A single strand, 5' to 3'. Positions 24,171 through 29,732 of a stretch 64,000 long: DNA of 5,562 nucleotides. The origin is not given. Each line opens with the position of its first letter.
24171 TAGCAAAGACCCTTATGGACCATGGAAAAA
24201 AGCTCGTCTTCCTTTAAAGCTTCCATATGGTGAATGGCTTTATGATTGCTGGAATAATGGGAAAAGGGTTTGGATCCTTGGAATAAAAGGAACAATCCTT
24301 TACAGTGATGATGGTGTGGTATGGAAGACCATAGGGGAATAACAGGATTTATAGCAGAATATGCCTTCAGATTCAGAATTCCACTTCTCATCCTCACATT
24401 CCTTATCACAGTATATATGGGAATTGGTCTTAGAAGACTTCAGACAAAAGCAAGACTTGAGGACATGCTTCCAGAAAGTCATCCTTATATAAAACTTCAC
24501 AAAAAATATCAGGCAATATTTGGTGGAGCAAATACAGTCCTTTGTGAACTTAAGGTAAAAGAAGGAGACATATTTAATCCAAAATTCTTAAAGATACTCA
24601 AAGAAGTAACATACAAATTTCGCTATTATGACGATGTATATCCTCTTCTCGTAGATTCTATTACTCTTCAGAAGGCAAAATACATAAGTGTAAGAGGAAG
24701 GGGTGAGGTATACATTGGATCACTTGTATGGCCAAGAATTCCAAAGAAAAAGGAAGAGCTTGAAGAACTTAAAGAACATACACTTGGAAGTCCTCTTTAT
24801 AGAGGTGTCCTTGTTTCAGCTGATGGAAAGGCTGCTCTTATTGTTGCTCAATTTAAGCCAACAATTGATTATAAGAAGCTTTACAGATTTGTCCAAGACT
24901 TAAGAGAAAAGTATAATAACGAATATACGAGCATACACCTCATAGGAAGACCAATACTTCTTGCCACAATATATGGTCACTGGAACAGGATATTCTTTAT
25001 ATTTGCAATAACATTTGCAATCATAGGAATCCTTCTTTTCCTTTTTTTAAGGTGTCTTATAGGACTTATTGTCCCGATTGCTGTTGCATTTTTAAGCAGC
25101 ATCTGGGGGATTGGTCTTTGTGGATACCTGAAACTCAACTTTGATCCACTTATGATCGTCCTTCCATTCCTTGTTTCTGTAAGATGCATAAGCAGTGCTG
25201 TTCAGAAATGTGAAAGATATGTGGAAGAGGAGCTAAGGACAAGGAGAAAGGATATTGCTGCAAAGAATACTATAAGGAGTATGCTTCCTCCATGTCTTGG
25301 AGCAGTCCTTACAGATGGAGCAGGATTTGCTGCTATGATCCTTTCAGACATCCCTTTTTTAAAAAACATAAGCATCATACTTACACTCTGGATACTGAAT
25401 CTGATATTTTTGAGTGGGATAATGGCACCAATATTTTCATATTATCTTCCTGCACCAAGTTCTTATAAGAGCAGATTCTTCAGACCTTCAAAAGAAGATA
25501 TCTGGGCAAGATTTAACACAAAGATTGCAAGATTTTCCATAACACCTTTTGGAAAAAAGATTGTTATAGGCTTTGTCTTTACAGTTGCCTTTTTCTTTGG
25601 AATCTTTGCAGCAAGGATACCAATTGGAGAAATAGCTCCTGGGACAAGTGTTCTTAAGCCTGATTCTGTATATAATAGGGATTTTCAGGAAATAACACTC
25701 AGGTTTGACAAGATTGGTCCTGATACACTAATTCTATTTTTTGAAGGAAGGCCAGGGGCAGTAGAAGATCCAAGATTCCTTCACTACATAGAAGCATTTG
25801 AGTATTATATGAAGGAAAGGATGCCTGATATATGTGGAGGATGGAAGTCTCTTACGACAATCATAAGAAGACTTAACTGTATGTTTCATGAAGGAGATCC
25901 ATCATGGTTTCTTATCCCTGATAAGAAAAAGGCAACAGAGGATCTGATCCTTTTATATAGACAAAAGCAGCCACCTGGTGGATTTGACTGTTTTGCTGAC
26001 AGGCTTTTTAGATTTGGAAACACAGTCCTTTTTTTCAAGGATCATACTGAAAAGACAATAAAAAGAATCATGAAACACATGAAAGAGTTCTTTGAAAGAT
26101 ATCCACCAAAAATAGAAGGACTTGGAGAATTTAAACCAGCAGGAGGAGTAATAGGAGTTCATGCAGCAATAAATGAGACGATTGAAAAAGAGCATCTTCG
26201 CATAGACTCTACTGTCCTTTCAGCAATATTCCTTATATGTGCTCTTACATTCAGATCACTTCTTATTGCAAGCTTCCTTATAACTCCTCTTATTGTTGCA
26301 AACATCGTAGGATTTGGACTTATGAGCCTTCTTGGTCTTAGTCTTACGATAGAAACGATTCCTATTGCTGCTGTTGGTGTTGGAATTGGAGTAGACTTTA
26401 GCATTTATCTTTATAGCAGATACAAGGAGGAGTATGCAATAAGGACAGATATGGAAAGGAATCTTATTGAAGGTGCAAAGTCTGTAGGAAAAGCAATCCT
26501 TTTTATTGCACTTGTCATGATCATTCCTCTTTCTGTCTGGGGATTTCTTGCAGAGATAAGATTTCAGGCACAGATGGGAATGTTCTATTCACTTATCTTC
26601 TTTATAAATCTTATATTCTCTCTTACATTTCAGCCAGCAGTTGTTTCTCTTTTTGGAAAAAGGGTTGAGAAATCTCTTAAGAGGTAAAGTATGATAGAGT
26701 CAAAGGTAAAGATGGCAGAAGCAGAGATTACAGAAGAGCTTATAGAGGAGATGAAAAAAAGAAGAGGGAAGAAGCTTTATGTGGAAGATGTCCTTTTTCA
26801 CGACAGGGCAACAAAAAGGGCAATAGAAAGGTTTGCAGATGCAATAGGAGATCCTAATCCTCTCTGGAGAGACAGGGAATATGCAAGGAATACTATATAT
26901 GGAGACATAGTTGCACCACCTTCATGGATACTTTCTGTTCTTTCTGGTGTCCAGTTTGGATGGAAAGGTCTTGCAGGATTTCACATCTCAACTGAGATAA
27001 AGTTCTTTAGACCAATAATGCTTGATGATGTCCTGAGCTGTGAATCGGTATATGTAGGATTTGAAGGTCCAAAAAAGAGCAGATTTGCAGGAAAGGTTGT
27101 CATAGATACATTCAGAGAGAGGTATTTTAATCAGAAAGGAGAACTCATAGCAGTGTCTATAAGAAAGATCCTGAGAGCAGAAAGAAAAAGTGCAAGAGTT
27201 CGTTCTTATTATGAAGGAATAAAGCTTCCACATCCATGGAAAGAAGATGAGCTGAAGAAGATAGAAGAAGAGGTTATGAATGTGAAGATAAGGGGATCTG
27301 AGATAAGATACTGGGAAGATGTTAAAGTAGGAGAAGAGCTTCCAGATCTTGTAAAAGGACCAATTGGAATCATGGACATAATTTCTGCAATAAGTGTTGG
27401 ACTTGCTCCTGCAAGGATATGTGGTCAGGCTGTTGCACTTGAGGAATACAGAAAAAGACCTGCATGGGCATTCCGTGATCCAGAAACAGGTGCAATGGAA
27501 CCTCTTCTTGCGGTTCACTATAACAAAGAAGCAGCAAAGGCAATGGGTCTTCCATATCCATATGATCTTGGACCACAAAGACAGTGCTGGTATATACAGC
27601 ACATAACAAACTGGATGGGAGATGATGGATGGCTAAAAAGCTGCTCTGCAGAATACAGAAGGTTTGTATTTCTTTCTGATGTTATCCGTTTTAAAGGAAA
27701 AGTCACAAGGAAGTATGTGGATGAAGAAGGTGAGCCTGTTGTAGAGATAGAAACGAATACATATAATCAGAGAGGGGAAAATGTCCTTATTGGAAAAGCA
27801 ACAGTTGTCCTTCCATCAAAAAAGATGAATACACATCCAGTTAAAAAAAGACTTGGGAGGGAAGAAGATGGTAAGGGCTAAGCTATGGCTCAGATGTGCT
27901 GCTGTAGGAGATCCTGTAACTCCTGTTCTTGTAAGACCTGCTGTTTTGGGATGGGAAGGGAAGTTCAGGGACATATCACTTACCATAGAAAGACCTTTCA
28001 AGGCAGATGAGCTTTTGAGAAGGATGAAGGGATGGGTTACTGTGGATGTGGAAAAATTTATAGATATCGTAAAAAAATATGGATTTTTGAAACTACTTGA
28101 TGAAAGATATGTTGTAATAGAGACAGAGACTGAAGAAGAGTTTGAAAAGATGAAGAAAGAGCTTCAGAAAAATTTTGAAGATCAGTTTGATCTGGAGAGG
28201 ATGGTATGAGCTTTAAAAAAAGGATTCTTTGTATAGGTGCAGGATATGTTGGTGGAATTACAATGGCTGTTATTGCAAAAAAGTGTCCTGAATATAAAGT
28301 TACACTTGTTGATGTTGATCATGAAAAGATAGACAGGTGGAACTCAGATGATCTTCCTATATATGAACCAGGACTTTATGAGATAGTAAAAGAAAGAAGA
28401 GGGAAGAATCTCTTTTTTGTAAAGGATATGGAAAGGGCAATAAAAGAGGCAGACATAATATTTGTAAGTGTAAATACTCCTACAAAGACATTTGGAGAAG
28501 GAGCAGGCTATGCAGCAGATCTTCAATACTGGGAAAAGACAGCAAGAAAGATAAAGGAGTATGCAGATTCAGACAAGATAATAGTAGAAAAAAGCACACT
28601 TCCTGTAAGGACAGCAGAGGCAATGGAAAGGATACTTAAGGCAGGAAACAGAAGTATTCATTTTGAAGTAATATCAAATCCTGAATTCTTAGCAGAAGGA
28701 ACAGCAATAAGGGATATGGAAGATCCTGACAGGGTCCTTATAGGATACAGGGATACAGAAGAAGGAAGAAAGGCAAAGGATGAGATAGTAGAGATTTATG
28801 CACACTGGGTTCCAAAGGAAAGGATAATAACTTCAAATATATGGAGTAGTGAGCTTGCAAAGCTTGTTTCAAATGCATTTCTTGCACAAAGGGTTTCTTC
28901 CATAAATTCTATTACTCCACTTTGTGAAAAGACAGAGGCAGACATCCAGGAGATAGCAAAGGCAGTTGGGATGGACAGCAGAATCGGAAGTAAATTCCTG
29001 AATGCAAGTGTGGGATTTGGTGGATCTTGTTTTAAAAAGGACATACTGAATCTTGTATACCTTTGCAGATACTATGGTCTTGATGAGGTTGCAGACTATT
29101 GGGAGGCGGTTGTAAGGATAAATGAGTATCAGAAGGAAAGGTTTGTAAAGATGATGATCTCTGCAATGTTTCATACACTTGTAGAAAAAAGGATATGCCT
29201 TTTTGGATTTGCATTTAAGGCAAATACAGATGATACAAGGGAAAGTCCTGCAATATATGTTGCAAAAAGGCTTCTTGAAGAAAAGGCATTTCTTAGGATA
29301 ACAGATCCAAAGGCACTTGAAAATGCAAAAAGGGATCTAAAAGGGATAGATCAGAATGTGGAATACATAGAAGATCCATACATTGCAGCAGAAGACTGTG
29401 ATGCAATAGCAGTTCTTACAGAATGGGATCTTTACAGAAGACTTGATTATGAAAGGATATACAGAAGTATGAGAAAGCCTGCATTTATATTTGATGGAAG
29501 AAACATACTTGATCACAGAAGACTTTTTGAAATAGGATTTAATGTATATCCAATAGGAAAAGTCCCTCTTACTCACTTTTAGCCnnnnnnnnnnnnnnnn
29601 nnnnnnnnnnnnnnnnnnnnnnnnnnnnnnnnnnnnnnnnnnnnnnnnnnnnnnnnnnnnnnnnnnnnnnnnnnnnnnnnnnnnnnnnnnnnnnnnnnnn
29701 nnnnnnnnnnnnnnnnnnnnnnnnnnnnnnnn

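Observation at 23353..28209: Ycf48-like propeller + RND/MMPL transporter wedged into the CoA-ester cluster and followed by a second hotdog paralogue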

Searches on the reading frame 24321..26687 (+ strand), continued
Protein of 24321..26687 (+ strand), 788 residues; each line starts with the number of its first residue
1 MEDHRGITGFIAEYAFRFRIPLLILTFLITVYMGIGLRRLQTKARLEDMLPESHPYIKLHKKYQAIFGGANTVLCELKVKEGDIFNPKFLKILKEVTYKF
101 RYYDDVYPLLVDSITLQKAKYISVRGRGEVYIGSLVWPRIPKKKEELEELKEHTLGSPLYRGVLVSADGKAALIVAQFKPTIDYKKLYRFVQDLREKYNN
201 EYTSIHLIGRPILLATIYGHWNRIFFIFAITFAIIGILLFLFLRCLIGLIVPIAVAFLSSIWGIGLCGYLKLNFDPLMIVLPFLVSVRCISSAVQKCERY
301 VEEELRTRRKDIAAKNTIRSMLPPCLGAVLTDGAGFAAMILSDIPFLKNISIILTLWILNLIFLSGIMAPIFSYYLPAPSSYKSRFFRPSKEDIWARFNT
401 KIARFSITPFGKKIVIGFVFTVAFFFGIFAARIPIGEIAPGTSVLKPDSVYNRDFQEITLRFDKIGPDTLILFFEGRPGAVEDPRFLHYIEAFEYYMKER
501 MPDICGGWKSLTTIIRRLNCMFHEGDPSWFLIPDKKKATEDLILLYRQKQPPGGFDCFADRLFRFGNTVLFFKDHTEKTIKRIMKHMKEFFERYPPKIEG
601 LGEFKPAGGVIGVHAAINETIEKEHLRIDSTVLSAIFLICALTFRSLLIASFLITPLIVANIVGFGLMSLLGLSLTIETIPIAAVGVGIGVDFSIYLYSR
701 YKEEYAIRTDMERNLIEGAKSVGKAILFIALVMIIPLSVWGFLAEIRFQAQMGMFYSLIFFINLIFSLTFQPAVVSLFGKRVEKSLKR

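Call 94: find_encoding_contigs(protein=P0380, flank=10000, max_places=6)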
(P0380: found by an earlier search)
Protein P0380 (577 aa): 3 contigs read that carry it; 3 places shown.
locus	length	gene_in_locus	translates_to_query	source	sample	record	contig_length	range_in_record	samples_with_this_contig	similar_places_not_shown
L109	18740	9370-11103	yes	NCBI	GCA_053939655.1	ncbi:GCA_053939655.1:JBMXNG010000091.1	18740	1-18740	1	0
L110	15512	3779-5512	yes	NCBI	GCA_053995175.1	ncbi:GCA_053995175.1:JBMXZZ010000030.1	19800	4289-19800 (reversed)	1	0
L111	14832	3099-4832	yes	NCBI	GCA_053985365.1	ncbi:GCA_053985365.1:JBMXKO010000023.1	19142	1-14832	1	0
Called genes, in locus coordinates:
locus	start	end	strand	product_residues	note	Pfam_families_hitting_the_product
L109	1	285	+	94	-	?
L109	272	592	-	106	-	PF05258:DciA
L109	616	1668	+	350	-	PF01145:Band_7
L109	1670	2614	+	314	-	PF01145:Band_7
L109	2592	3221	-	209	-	PF02348:CTP_transf_3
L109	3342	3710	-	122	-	PF01242:PTPS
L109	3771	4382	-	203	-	PF06941:NT5C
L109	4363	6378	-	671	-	PF25255:WHD_RNase_II (weak), PF23161:HTH_RNase_II, PF00773:RNB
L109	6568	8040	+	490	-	PF01565:FAD_binding_4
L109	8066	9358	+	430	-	PF02754:CCG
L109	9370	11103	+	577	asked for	PF01565:FAD_binding_4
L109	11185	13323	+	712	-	PF13380:CoA_binding_2, PF13607:Succ_CoA_lig, PF13549:ATP-grasp_5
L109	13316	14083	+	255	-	PF00378:ECH_1, PF16113:ECH_2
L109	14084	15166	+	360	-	PF04055:Radical_SAM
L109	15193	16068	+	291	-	PF02737:3HCDH_N, PF00725:3HCDH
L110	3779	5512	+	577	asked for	PF01565:FAD_binding_4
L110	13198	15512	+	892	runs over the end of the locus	PF03176:MMPL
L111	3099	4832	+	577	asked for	PF01565:FAD_binding_4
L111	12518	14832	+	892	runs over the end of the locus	PF03176:MMPL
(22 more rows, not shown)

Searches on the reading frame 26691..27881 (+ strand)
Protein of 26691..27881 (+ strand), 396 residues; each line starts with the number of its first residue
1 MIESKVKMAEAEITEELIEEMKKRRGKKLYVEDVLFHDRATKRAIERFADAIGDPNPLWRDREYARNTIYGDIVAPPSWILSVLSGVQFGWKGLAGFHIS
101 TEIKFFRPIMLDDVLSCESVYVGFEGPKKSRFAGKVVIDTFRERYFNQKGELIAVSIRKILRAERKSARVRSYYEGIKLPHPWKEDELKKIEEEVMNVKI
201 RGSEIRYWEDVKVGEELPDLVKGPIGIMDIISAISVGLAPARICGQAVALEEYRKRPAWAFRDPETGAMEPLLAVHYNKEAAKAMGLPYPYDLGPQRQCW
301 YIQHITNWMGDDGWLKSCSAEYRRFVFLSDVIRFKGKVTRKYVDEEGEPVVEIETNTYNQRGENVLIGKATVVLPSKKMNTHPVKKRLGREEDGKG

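Call 3: search_protein_families(library=pfam, proteins=[window:26691-27881:+], max_evalue=0.01)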
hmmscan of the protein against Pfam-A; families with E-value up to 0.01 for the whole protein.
window:26691-27881:+ (396 aa): 2 families
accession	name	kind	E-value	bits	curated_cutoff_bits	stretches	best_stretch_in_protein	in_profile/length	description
PF13452.11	FAS1_DH_region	-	2.1e-15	57.4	22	1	41-154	15-130/132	FAS1-like, dehydratase domain region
PF01575.25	MaoC_dehydratas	-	3.7e-07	30.2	27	1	41-127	19-107/123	MaoC like domain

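Call 4: search_protein_families(library=ncbifam, proteins=[window:26691-27881:+], max_evalue=0.01)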
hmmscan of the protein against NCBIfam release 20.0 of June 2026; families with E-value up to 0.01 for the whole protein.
window:26691-27881:+ (396 aa): 4 families
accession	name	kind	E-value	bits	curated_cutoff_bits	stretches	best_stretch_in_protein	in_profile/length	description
NF006045.0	PRK08190.1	subfamily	4.8e-10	38.9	282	2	39-176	25-155/467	bifunctional enoyl-CoA hydratase/phosphate acetyltransferase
NF040620.1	fused_HadA_HadB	exception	3.9e-07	29.8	350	0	44-177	17-154/329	fused (3R)-hydroxyacyl-ACP dehydratase subunits HadA/HadB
NF040624.1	HadA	equivalog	1.5e-06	28.6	180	1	44-164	17-139/144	(3R)-hydroxyacyl-ACP dehydratase subunit HadA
NF010246.0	PRK13693.1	equivalog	8.9e-06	25.7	203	0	273-357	38-125/142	(3R)-hydroxyacyl-ACP dehydratase subunit HadB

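Call 24: search_solved_structures(query=window:26691-27881:+, max_evalue=0.01)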
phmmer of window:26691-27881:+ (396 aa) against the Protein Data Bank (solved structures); distinct sequences matched with E-value up to 0.01: 5.
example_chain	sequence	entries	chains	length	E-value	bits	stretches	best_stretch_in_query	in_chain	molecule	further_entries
1q6w_A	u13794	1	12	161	9.5e-06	27.8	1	41-160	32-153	monoamine oxidase regulatory protein, putative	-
5cpg_A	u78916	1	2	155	0.00016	23.7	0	40-119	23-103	(R)-specific enoyl-CoA hydratase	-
3exz_A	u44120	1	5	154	0.00028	23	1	39-162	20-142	MaoC-like dehydratase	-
3ir3_A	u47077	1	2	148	0.0059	18.6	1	41-117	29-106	3-hydroxyacyl-thioester dehydratase 2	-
4ffu_A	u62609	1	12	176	0.0092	18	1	49-166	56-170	oxidase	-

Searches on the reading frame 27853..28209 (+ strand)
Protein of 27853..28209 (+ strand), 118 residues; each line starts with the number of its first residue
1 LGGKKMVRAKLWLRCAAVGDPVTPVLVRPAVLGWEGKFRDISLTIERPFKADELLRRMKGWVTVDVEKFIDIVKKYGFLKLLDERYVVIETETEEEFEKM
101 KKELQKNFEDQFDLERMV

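Call 3: search_protein_families(library=pfam, proteins=[window:27853-28209:+], max_evalue=0.01)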
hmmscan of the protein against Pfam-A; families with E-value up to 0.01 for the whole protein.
window:27853-28209:+ (118 aa): 1 family
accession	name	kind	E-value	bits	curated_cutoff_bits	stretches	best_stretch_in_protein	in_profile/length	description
PF05546.16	She9_MDM33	-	0.0083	16.4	22.2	0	52-107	75-130/198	She9 / Mdm33 family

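Call 4: search_protein_families(library=ncbifam, proteins=[window:27853-28209:+], max_evalue=0.01)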
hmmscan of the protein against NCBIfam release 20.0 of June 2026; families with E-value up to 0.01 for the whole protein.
window:27853-28209:+ (118 aa): 1 family
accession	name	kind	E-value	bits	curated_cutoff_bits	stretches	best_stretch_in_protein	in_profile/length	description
NF003410.0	PRK04778.1-4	equivalog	0.0052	15.6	754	1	76-114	241-281/575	septation ring formation regulator EzrA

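Call 80: search_protein_representatives(protein=window:27868-28209:+)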
Query: 113 residues. Proteins with E-value up to 0.001 (for the whole library): 79; up to 1e-10: 36; up to 1e-30: 1. The best 79 are listed.
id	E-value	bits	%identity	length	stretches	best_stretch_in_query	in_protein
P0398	2.1e-31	124.7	65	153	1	1-84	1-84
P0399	8.4e-29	116.3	57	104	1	14-111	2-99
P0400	1.7e-27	112.1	49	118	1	1-110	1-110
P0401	1.1e-26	109.4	50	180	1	1-112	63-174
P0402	8.5e-25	103.4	52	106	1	14-113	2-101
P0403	7.6e-24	100.3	56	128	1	1-84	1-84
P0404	2.5e-23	98.6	61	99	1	1-76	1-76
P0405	3.0e-23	98.4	53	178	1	1-88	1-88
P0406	5.9e-23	97.5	64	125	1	1-74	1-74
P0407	5.3e-22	94.4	58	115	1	1-72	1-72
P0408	8.2e-21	90.5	51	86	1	1-81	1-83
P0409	9.9e-21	90.3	60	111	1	1-77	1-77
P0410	1.1e-20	90.1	46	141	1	14-100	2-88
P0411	1.6e-20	89.6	54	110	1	21-99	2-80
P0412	2.5e-19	85.8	61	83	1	1-62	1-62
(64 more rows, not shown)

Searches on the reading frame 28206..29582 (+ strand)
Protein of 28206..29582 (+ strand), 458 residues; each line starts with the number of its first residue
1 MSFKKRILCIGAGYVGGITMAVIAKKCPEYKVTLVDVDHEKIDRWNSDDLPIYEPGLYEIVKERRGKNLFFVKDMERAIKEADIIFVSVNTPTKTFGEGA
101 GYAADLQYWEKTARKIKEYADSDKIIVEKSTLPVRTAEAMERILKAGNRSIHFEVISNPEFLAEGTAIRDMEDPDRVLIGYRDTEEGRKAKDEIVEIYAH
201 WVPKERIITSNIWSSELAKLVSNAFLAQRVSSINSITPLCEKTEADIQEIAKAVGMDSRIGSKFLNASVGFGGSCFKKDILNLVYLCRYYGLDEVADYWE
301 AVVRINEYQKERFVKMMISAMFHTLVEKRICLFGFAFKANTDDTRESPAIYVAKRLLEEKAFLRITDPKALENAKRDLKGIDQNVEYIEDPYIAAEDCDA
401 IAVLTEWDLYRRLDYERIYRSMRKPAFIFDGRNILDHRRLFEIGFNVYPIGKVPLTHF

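Call 3: search_protein_families(library=pfam, proteins=[window:28206-29582:+], max_evalue=0.01)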
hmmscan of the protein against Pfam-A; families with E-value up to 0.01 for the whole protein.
window:28206-29582:+ (458 aa): 4 families
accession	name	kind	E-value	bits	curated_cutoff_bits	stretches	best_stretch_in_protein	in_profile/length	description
PF03721.20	UDPG_MGDP_dh_N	-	1.4e-61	207.8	27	1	6-189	2-183/187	UDP-glucose/GDP-mannose dehydrogenase family, NAD binding domain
PF03720.21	UDPG_MGDP_dh_C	-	3.9e-34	117.5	30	1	332-437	2-103/103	UDP-glucose/GDP-mannose dehydrogenase family, UDP binding domain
PF00984.24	UDPG_MGDP_dh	-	5.4e-31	107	25.4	1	213-307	1-93/94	UDP-glucose/GDP-mannose dehydrogenase family, central domain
PF03435.24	Sacchrp_dh_NADP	-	0.0034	18.1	25.1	0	7-44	1-38/129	Saccharopine dehydrogenase NADP binding domain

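Call 4: search_protein_families(library=ncbifam, proteins=[window:28206-29582:+], max_evalue=0.01)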
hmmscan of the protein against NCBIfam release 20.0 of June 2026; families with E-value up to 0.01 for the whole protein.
window:28206-29582:+ (458 aa): 7 families
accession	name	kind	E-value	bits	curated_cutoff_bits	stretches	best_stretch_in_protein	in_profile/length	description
NF047673.2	TeichurnBiosyTuaD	equivalog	4.2e-103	345.8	700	1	5-452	2-431/439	UDP-glucose 6-dehydrogenase TuaD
TIGR03026.1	NDP-sugDHase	subfamily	1.2e-101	340.5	189.8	1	6-433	2-413/413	nucleotide sugar dehydrogenase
NF041297.1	UDPGDh_AglM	equivalog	2.6e-80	270.4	670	1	7-439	3-421/429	UDP-glucose 6-dehydrogenase AglM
NF040825.1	UDPMaNacDH_Arch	equivalog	5.3e-34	117.8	750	1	6-437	2-403/418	UDP-N-acetyl-D-mannosamine dehydrogenase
NF008286.0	PRK11064.1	equivalog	3.5e-30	104.9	459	1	2-417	2-406/420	UDP-N-acetyl-D-mannosamine dehydrogenase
NF011631.0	PRK15057.1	equivalog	7.1e-23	81.3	757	1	7-396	3-371/388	UDP-glucose 6-dehydrogenase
NF011729.0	PRK15182.1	equivalog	3.1e-09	36.1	592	1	6-382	8-369/425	Vi polysaccharide biosynthesis UDP-N-acetylglucosamine C-6 dehydrogenase TviB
